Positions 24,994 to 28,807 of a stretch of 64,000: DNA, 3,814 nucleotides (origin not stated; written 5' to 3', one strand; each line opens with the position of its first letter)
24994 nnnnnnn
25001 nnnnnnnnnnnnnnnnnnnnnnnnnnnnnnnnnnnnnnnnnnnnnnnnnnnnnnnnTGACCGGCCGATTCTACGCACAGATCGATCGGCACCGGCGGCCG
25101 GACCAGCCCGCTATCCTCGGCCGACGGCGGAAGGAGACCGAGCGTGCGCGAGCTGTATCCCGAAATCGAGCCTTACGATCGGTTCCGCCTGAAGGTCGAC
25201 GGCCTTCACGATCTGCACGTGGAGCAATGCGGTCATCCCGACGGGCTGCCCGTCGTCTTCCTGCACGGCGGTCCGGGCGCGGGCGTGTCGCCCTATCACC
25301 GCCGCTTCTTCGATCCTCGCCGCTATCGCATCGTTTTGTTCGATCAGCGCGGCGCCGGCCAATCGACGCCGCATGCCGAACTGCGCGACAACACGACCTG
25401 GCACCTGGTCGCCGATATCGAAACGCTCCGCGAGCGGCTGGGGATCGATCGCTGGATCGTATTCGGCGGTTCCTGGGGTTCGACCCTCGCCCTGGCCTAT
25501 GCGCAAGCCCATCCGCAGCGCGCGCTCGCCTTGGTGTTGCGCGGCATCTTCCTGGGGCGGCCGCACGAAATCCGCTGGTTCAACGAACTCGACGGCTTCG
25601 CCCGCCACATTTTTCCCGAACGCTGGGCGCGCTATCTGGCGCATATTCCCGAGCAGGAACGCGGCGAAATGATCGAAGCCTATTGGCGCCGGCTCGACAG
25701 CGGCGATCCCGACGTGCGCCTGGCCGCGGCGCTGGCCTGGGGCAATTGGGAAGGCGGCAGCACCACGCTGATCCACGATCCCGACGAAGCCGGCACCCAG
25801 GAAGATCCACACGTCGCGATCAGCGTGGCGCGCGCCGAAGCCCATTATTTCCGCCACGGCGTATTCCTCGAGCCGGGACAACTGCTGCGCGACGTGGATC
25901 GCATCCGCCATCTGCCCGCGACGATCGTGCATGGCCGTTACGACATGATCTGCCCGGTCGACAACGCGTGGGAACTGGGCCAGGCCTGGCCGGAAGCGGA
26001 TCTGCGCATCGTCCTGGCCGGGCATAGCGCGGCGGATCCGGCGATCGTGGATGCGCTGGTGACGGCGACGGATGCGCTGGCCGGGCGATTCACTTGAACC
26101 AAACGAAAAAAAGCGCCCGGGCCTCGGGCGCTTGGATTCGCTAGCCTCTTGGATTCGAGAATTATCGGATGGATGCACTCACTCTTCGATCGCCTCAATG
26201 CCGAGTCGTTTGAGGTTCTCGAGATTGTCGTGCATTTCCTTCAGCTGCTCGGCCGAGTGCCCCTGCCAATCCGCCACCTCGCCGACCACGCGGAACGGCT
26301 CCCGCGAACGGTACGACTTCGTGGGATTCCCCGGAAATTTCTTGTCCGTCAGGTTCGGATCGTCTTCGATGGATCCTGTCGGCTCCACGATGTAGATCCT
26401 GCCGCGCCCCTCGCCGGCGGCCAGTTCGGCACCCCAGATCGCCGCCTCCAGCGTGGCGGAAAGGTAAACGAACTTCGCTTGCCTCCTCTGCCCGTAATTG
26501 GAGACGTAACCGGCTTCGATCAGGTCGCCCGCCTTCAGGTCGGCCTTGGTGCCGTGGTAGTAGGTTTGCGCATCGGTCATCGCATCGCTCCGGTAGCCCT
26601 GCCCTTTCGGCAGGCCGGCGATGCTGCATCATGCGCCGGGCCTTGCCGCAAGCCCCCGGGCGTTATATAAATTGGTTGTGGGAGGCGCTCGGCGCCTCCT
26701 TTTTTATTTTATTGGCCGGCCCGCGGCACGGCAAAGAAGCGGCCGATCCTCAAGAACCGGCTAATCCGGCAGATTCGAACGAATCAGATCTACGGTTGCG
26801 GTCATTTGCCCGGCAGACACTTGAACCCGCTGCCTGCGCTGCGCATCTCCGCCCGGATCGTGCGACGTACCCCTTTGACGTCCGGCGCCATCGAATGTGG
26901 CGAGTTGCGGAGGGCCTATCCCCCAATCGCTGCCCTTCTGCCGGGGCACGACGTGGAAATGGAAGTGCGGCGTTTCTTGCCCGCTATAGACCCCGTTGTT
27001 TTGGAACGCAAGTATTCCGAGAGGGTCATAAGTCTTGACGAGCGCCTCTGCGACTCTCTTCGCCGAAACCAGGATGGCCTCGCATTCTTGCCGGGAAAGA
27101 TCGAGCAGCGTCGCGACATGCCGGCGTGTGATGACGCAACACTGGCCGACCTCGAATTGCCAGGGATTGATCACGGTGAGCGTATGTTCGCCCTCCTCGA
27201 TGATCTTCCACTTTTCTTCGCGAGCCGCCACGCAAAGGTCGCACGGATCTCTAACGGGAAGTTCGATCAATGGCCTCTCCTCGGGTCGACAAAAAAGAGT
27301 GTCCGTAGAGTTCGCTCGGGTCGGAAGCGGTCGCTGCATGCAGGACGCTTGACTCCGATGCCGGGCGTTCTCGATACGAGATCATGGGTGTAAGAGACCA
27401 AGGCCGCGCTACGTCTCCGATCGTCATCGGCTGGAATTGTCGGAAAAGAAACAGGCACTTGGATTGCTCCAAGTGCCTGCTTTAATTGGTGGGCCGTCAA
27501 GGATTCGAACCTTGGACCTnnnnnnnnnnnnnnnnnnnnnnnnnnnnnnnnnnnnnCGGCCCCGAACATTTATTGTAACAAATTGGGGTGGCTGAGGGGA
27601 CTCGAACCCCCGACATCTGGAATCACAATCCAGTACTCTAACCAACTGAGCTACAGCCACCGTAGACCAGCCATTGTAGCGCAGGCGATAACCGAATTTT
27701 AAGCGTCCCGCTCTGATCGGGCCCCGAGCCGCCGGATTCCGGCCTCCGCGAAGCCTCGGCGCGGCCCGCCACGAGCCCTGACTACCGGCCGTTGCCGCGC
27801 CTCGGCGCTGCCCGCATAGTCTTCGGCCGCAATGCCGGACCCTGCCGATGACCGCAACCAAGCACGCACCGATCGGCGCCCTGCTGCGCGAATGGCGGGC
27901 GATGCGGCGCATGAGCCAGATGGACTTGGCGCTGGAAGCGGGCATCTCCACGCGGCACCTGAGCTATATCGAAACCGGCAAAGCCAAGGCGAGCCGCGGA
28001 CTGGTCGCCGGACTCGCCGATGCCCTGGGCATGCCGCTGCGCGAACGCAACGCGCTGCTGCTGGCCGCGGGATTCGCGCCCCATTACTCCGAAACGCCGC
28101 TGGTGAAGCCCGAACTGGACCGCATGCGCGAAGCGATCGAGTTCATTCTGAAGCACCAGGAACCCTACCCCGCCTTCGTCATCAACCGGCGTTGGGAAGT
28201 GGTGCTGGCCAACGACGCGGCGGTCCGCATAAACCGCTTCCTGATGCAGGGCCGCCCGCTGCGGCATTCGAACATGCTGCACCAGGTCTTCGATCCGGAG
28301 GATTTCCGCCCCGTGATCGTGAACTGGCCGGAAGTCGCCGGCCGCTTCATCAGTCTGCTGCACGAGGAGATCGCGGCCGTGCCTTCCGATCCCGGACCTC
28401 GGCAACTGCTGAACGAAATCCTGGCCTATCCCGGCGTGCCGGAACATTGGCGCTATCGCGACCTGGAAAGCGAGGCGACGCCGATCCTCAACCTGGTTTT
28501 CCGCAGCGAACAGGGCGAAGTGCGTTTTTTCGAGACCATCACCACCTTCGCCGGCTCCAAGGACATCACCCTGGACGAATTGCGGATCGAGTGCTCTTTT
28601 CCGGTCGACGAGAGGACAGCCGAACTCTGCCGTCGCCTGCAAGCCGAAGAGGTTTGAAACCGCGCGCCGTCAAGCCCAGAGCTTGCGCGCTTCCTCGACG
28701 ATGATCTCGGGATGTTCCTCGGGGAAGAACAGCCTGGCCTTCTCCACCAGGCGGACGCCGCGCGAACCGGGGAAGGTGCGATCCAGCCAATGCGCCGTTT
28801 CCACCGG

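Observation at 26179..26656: Exact rifamycin-associated element (RAE) upstream of arr in a gammaproteobacterium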

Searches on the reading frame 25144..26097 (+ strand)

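Call 5: search_protein_families(library=pfam, proteins=[window:25144-26097:+])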
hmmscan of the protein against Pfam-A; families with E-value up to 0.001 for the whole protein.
window:25144-26097:+ (317 aa): 2 families
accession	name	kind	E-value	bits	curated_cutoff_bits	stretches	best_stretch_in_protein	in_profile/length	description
PF00561.26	Abhydrolase_1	-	1.8e-37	129.7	25.8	1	36-296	2-240/245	alpha/beta hydrolase fold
PF12146.15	Hydrolase_4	-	1.6e-12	47.7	27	1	59-290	30-225/239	Serine aminopeptidase, S33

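Call 6: search_protein_families(library=ncbifam, proteins=[window:25144-26097:+])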
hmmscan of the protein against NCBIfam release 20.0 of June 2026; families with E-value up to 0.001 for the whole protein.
window:25144-26097:+ (317 aa): 19 families
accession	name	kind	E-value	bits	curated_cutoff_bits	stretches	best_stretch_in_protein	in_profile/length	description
TIGR01249.1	pro_imino_pep_1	equivalog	2e-123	411.4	259.75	1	9-311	2-305/307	prolyl aminopeptidase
NF045632.1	hydroxlase_HsaD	equivalog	3.6e-17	62.2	400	1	22-134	22-136/290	4,5:9,10-diseco-3-hydroxy-5,9,17-trioxoandrosta-1(10),2-diene-4-oate hydrolase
TIGR01250.1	pro_imino_pep_2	subfamily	2e-14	53.8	167.65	1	17-134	8-128/288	proline iminopeptidase-family hydrolase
TIGR03611.1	RutD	equivalog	3.1e-11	43.2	238.5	1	38-144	16-123/258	pyrimidine utilization protein D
NF045945.1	ProImpepLactob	equivalog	3.2e-11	43.3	400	1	33-128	26-124/293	proline iminopeptidase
NF045948.1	ProImpepThrmp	equivalog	4.7e-11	42.7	500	1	29-132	19-125/291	proline iminopeptidase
NF051488.1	bifunc_PcaDC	exception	2.3e-10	40.1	390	1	33-132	11-108/375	bifunctional 3-oxoadipate enol-lactonase/4-carboxymuconolactone decarboxylase PcaDC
TIGR02427.1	protocat_pcaD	equivalog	3.4e-09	36.5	255.85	1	59-132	38-109/251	3-oxoadipate enol-lactonase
NF011457.0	PRK14875.1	equivalog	4.8e-08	32.4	307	1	22-132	120-228/372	acetoin dehydrogenase dihydrolipoyllysine-residue acetyltransferase subunit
TIGR03343.1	biphenyl_bphD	equivalog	1.2e-07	31.2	462.15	1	19-134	15-133/282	2-hydroxy-6-oxo-6-phenylhexa-2,4-dienoate hydrolase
NF002938.0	PRK03592.1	equivalog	3.7e-07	29.8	241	1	23-134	21-128/298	haloalkane dehalogenase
NF050089.1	i_nPHAscl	equivalog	7.3e-07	28.5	300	1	59-132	43-114/288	intracellular short-chain-length polyhydroxyalkanoate depolymerase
TIGR03695.1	menH_SHCHC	equivalog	1.4e-06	27.9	208.55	1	36-138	4-107/252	2-succinyl-6-hydroxy-2,4-cyclohexadiene-1-carboxylate synthase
NF004514.1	PRK05855.1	equivalog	2.2e-06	26.6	455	1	22-116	10-105/578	SDR family oxidoreductase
NF002043.0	PRK00870.1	subfamily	1.8e-05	24.3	265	1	24-139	36-152/302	haloalkane dehalogenase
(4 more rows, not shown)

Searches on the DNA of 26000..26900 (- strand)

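Call 66: search_rna_families(source=window, start=26000, end=26900, threshold=evalue, max_evalue=1)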
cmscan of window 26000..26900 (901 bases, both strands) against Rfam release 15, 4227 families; matches with E-value up to 1: 0.
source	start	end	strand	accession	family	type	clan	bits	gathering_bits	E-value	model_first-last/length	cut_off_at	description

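Call 90: search_dna_similar(query=window:26100-26720:-, collection=plasmids, mode=distant, max_rows=15)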
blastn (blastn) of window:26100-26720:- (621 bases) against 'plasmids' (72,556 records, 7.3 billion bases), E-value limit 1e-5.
Records with a match: 1660; places in all: 1750; records where one place covers at least 80% of the query: 0.
Best place of each record, by identity: 80-90% 1; 60-80% 1659.
By first word of the organism name: Klebsiella 728; Escherichia 253; Salmonella 196; Enterobacter 123; Citrobacter 92; Acinetobacter 49; Pseudomonas 33; Proteus 27; Providencia 23; Vibrio 22; and 32 more.
By predicted mobility (MOB-suite, as given by PLSDB): conjugative 1085; non-mobilizable 334; mobilizable 241.
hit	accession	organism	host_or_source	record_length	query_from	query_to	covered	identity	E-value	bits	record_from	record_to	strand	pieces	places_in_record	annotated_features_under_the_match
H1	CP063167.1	Variovorax paradoxus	-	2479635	157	542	62%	76.9%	6e-77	296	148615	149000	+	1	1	arr: NAD(+)--rifampin ADP-ribosyltransferase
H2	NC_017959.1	Tistrella mobilis KA081020-065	-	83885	161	542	62%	73.4%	8e-56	224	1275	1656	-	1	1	arr: NAD(+)--rifampin ADP-ribosyltransferase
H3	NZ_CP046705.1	Nostoc sp. ATCC 53789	-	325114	176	544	59%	75.1%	6e-64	251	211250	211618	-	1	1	arr: NAD(+)--rifampin ADP-ribosyltransferase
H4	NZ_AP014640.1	Leptolyngbya boryana IAM M-101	-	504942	162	544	62%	72.1%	7e-51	209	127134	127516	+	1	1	arr: NAD(+)--rifampin ADP-ribosyltransferase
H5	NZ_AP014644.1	Leptolyngbya boryana dg5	-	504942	162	544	62%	72.1%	7e-51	209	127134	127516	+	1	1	arr: NAD(+)--rifampin ADP-ribosyltransferase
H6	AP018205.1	Leptolyngbya boryana NIES-2135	-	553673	162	544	62%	72.1%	7e-51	209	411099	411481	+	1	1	rifampin ADP-ribosylating transferase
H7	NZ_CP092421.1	Leptolyngbya boryana IU 594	-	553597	162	544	62%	72.1%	7e-51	209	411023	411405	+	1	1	arr: NAD(+)--rifampin ADP-ribosyltransferase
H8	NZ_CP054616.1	Azospirillum oryzae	cell culture,soil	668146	158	501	55%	71.8%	9e-43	182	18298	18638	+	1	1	arr: NAD(+)--rifampin ADP-ribosyltransferase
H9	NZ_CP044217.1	Mesorhizobium terrae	soil,soil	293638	153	478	52%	70.4%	7e-32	145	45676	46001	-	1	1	none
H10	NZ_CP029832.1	Azospirillum ramasamyi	single cell,Cow dung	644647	158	488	53%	68.9%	4e-28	133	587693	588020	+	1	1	arr: NAD(+)--rifampin ADP-ribosyltransferase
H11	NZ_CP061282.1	Streptomyces xanthii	whole organism,leaf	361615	161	445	46%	69.1%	3e-17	98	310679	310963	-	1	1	arr: NAD(+)--rifampin ADP-ribosyltransferase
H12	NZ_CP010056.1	Hymenobacter sp. DG25B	single cell,soil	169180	254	512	42%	69.5%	2e-20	108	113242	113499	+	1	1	none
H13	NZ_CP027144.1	Enterobacter hormaechei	-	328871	266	488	36%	74.1%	3e-29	136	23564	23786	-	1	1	arr: NAD(+)--rifampin ADP-ribosyltransferase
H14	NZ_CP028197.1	Salmonella enterica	-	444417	266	488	36%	74.1%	3e-29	136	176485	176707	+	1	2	arr: NAD(+)--rifampin ADP-ribosyltransferase (x2)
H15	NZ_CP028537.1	Enterobacter hormaechei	Homo sapiens,Pure Culture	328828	266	488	36%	74.1%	3e-29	136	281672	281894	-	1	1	arr: NAD(+)--rifampin ADP-ribosyltransferase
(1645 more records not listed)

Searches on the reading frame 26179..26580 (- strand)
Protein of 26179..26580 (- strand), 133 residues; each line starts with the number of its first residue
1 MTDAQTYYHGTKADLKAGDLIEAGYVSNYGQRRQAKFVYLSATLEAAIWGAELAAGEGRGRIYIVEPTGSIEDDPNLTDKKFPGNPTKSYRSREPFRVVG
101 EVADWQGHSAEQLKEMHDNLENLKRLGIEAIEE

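Call 5: search_protein_families(library=pfam, proteins=[window:26179-26580:-])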
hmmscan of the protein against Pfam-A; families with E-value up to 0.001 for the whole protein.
window:26179-26580:- (133 aa): 1 family
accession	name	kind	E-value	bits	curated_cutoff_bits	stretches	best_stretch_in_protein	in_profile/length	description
PF12120.14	Arr-ms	-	6.9e-51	171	25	1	7-105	1-99/99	Rifampin ADP-ribosyl transferase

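Call 6: search_protein_families(library=ncbifam, proteins=[window:26179-26580:-])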
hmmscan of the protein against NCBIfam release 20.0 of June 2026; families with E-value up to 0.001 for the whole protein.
window:26179-26580:- (133 aa): 3 families
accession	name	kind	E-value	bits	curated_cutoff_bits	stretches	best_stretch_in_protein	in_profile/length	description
NF033144.1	rifampin_ARR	equivalog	1.9e-70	234.7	130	1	4-133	2-131/131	NAD(+)--rifampin ADP-ribosyltransferase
NF000318.1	rifampin_ARR_Ms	exception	2.2e-54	183.2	250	1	4-131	14-141/143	NAD(+)--rifampin ADP-ribosyltransferase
NF000066.1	rifampin_ARR_Sa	exception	3.2e-52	175.9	250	1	4-131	9-136/137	NAD(+)--rifampin ADP-ribosyltransferase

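Call 16: find_homologous_proteins(query=window:26179-26580:-, max_evalue=1e-10)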
Query window:26179-26580:- (133 aa): 8000 proteins with E <= 1e-10 among 8000 candidates; the best 120 are listed.
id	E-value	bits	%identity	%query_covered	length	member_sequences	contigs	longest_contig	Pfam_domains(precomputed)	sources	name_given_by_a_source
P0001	9.4e-94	328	78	96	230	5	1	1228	PF12120.15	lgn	-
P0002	2.7e-93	327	80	96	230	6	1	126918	PF12120.15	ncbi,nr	ncbi:NAD(+)--rifampin ADP-ribosyltransferase [Leptolyngbya sp. GGD]|nr:NAD(+)--rifampin ADP-ribosylt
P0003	1.4e-92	324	78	96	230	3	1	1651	PF12120.15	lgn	-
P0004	1.3e-91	321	76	96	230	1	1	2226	PF12120.15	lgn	-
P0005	2.7e-91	320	75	95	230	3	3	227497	PF12120.15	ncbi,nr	ncbi:NAD(+)--rifampin ADP-ribosyltransferase [Desertifilum sp. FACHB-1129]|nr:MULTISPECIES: NAD(+)--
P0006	1.4e-90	318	73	96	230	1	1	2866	PF12120.15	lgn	-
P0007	2.1e-86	304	71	95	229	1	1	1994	PF12120.15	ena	-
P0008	1.1e-85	302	76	95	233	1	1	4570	PF12120.15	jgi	jgi:hypothetical protein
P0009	5.6e-84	297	72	95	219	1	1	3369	PF12120.15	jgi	jgi:rifampin ADP-ribosylating transferase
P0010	9.2e-84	296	73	80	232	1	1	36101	PF12120.15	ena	-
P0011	1.8e-83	295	69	95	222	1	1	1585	PF12120.15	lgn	-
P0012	2.6e-83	294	100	100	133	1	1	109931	PF12120.15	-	-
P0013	6.0e-83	293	71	92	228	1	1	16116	PF12120.15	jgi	jgi:hypothetical protein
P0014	3.9e-82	291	66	95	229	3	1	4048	PF12120.15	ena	-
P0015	2.7e-81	288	71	94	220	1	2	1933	PF12120.15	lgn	-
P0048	5.7e-70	251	85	98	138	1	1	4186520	PF12120.15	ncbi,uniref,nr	ncbi:NAD(+)--rifampin ADP-ribosyltransferase [Chitiniphilus purpureus]|uniref:NAD(+)--rifampin ADP-r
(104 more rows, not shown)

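Call 17: find_encoding_contigs(protein=window:26179-26580:-, flank=3000, max_places=10)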
Protein window:26179-26580:- (133 aa): 2 contigs read that carry it; 1 place shown.
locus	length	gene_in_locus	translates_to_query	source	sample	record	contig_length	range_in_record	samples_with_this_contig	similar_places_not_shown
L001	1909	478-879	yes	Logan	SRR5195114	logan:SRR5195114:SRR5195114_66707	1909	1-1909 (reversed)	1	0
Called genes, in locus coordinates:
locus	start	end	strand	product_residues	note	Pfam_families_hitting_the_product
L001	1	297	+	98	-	?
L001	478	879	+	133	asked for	PF12120:Arr-ms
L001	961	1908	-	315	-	?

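Call 22: find_related_loci(query=window:26179-26580:-, collection=genome_contigs, flank=2500)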
Query window:26179-26580:- (133 aa) in genome_contigs; peptide patterns used: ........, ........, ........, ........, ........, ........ (x = any residue, [..] = any of these).
600 stretches matched a pattern (row limit reached: there are more); 594 encode a relative of the query (tblastn E <= 1e-3); the best 80 are kept; 80 distinct loci.
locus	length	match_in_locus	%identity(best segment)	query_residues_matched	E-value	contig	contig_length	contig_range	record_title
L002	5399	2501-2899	81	1-133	2e-74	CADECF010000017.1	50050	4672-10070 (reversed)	MAG: uncultured Xanthomonadaceae bacterium isolate Xanthomonadaceae sp. RBC082 genome assembly, contig: MAG082_17, whole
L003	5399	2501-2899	82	1-133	2e-74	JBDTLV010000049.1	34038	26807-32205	MAG: Tahibacter sp. isolate cluster3_bin.11 NODE_3603_length_34038_cov_11.227761, whole genome shotgun sequence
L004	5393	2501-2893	78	3-133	5e-70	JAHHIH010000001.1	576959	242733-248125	MAG: Tildeniella torsiva UHER 1998/13D scaffold_20_c1, whole genome shotgun sequence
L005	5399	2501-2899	73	1-133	6e-69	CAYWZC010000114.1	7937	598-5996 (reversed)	MAG TPA_asm: uncultured Rhodanobacteraceae bacterium isolate SRP263527_co2_240 genome assembly, contig: NODE_8694_length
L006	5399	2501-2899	77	1-133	5e-68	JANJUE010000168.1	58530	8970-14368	MAG: Pseudoxanthomonas sp. isolate RX3_metabat.bin.3 RX3_metabat.bin.3_RX3_k141_62162, whole genome shotgun sequence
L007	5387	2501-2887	78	4-132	4e-68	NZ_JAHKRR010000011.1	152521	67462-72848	Sinomicrobium weinanense strain FJxs xs_11, whole genome shotgun sequence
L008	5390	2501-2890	75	4-133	8e-68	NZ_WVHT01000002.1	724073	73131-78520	Hufsiella arboris strain HMF7647 2, whole genome shotgun sequence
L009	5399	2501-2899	77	1-133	3e-67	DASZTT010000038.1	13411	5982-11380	MAG TPA_asm: Rhodanobacteraceae bacterium isolate SMAG_U6083 k141_250236, whole genome shotgun sequence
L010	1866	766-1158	77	2-132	8e-69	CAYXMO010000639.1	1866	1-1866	MAG TPA_asm: uncultured Rhizobium sp. isolate binchicken_co185_245 genome assembly, contig: NODE_218525_length_1866_cov_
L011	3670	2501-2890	75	4-133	7e-67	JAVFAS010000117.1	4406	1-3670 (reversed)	MAG: Bacteroidota bacterium isolate BF4_97 NODE_74920_length_4406_cov_8.090675_Biofilm4, whole genome shotgun sequence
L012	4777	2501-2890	77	4-133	1e-66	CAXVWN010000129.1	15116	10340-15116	MAG: Spirosoma sp. isolate coassembly-bin324 genome assembly, contig: k141_3666680, whole genome shotgun sequence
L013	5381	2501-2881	78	7-133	1e-66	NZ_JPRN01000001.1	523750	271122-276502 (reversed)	Chryseobacterium sp. JM1 Contig01, whole genome shotgun sequence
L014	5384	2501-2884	79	6-133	1e-66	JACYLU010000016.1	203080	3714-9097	MAG: Synechococcales cyanobacterium C42_A2020_086 NODE_227_length_203080_cov_83.012860, whole genome shotgun sequence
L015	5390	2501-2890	75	4-133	1e-66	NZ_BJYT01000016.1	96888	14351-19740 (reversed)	Segetibacter aerophilus strain NBRC 106135 sequence16, whole genome shotgun sequence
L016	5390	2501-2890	75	4-133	2e-66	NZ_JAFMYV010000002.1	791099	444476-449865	Fibrella rubiginis strain HMF5335 2, whole genome shotgun sequence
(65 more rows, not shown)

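Call 39: find_encoding_contigs(protein=P0048, flank=1500, max_places=3)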
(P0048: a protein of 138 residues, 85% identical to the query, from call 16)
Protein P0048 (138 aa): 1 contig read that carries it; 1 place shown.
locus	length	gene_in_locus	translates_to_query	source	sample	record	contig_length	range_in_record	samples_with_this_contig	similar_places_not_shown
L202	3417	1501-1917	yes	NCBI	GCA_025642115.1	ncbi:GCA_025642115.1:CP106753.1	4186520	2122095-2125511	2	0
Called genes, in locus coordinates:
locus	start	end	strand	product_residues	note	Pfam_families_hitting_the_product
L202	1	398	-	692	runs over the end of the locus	PF07715:Plug, PF00593:TonB_dep_Rec_b-barrel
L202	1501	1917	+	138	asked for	PF12120:Arr-ms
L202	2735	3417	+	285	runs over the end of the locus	PF00763:THF_DHG_CYH, PF02882:THF_DHG_CYH_C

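Call 91: search_solved_structures(query=window:26179-26580:-, show_alignments=1)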
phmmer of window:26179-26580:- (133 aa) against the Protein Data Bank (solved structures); distinct sequences matched with E-value up to 0.001: 3.
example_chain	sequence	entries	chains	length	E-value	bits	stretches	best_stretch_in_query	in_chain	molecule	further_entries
2hw2_A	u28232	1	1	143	4.9e-49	168.9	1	4-131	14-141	Rifampin ADP-ribosyl transferase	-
9iaf_A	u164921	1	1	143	4.9e-49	168.9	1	4-131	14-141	Rifampin ADP-ribosyl transferase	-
9iba_A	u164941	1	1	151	4.4e-47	162.6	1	6-133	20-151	ARR-2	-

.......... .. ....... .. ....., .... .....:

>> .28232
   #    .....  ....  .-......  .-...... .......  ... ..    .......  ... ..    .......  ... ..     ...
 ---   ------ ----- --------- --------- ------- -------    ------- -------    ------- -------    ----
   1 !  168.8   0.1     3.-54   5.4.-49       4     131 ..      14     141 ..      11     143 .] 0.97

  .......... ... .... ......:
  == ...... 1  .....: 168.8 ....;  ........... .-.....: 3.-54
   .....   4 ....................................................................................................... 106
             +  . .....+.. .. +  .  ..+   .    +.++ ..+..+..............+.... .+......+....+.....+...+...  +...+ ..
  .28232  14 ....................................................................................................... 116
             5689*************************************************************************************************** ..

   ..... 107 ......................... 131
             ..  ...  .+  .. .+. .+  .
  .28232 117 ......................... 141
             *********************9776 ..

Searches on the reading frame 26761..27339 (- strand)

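Call 5: search_protein_families(library=pfam, proteins=[window:26761-27339:-])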
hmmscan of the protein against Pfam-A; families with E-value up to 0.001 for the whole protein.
window:26761-27339:- (192 aa): 2 families
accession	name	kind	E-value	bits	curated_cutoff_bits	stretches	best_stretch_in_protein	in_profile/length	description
PF01230.28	HIT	-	1.7e-12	48.2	21.5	1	65-135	27-97/98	HIT domain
PF11969.13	DcpS_C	-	0.00033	21.5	24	1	67-133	37-102/114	Scavenger mRNA decapping enzyme C-term binding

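Call 6: search_protein_families(library=ncbifam, proteins=[window:26761-27339:-])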
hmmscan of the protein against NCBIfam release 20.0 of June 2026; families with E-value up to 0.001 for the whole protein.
window:26761-27339:- (192 aa): 2 families
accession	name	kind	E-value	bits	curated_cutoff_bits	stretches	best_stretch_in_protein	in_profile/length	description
NF052622.1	ATPAdlTfActino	equivalog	4.8e-10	39.2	290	1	40-137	48-146/176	ATP adenylyltransferase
NF045834.1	M_plasma_HinT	exception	1.8e-07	32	130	1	39-133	7-101/102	histidine triad protein HinT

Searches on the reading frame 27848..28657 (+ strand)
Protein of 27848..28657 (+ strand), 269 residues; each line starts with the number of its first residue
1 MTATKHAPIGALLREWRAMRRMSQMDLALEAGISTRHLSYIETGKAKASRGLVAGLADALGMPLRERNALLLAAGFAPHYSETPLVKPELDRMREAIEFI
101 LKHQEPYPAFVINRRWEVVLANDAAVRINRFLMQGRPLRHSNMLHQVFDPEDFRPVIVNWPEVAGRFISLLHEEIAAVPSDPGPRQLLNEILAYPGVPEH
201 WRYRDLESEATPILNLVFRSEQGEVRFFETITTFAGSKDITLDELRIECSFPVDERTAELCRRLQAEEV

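Call 5: search_protein_families(library=pfam, proteins=[window:27848-28657:+])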
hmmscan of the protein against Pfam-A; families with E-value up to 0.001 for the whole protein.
window:27848-28657:+ (269 aa): 3 families
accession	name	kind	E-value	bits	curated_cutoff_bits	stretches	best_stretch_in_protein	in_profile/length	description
PF17765.7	MLTR_LBD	-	1.4e-29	103.7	26.3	1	94-264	2-168/168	MmyB-like transcription regulator ligand binding domain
PF13560.12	HTH_31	-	2.5e-11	44.1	27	1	9-70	2-64/64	Helix-turn-helix domain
PF01381.28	HTH_3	-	2.8e-08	34.1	23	1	13-66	1-54/55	Helix-turn-helix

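Call 6: search_protein_families(library=ncbifam, proteins=[window:27848-28657:+])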
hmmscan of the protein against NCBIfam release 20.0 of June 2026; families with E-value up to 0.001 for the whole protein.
window:27848-28657:+ (269 aa): 4 families
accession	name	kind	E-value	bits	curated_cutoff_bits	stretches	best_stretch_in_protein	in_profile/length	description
NF006015.0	PRK08154.1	subfamily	4.8e-10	39.1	204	1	9-66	31-88/314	anaerobic benzoate catabolism transcriptional regulator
TIGR03070.1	couple_hipB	subfamily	6.1e-10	38.9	71.65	1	9-63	3-57/58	type II toxin-antitoxin system Y4mF family antitoxin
NF010465.0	PRK13890.1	equivalog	0.00023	21.3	96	1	19-65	16-62/121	conjugal transfer protein TrbA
NF041493.1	MobT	equivalog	0.00073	18.4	600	0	13-60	1-48/383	MobT family relaxase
